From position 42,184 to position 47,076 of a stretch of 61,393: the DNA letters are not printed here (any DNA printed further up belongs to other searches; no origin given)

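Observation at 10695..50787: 38-kb prophage splits comEC at its metallo-beta-lactamase motif; precise excision rebuilds an in-frame gene (candidate phage regulatory switch on DNA uptake)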

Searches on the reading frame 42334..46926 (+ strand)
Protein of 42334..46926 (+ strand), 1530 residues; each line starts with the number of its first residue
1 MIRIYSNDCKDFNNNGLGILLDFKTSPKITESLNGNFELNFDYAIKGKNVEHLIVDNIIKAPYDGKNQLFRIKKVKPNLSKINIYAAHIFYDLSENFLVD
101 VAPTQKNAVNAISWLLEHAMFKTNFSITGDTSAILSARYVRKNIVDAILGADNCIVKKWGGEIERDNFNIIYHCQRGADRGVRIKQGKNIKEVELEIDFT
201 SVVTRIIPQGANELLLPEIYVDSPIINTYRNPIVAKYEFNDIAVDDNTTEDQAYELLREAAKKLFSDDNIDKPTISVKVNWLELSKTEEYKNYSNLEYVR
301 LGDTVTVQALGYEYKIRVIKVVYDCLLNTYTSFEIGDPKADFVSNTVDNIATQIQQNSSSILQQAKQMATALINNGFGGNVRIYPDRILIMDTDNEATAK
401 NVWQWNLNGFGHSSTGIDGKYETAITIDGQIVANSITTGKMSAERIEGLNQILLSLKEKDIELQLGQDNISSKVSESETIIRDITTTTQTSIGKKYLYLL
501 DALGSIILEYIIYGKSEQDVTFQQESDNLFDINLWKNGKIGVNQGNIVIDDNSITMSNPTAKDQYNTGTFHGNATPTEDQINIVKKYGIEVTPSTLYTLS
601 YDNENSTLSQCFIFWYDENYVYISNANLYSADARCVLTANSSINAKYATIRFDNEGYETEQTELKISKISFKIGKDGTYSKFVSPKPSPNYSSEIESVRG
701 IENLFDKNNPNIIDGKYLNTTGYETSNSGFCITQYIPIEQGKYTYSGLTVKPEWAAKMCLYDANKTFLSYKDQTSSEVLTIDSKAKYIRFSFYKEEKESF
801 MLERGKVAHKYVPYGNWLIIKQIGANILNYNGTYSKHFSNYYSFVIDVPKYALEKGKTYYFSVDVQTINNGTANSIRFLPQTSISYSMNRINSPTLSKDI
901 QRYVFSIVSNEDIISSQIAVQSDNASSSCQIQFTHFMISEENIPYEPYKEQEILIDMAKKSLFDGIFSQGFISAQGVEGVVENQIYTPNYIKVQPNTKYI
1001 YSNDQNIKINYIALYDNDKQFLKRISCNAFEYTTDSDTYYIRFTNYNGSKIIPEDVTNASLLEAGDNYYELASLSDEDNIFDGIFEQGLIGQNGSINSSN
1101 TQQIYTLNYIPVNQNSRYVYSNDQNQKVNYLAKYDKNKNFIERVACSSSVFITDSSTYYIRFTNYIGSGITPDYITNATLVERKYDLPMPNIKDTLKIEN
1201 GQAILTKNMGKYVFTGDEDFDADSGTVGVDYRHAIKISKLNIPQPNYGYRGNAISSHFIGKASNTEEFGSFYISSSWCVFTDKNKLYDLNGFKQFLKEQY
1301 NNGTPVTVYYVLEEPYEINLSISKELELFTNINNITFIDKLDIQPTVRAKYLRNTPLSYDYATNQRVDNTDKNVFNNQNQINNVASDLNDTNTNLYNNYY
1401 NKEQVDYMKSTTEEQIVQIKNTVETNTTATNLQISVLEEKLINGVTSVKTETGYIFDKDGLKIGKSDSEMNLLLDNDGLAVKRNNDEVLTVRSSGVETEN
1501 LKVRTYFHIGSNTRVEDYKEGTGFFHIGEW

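Call 8: search_protein_families(library=phrogs, proteins=[window:42334-46926:+])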
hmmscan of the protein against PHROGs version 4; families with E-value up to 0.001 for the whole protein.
window:42334-46926:+ (1530 aa): 12 families
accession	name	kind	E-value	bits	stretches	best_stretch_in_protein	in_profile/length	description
phrog_1067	-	head and packaging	7.8e-130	436.1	1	1-643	7-690/991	minor head protein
phrog_5555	-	tail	1.4e-117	395.1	1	1-448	1-454/788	tail protein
phrog_13289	-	tail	8.2e-67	227.1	1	1-357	1-362/938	tail protein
phrog_1330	-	tail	2.1e-61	209.1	1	2-408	7-438/1361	tail protein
phrog_7142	-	tail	7.9e-60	204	1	1-362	2-357/622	tail protein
phrog_7043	-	tail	2.9e-48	166.2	1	42-505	45-526/1077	tail protein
phrog_33972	-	tail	2.2e-45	156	1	1-372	3-390/714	tail protein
phrog_2270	-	unknown function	5.2e-43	148.8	1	25-365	23-360/637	-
phrog_2189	-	tail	1.6e-24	86.9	1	25-338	23-329/971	tail protein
phrog_8687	-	other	3.9e-22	79.3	1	146-358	54-268/599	tail protein with peptidase activity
phrog_12493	-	tail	1.9e-20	73.5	2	4-208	7-223/950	tail protein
phrog_31236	-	unknown function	0.00098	19.9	0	1365-1446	43-120/190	-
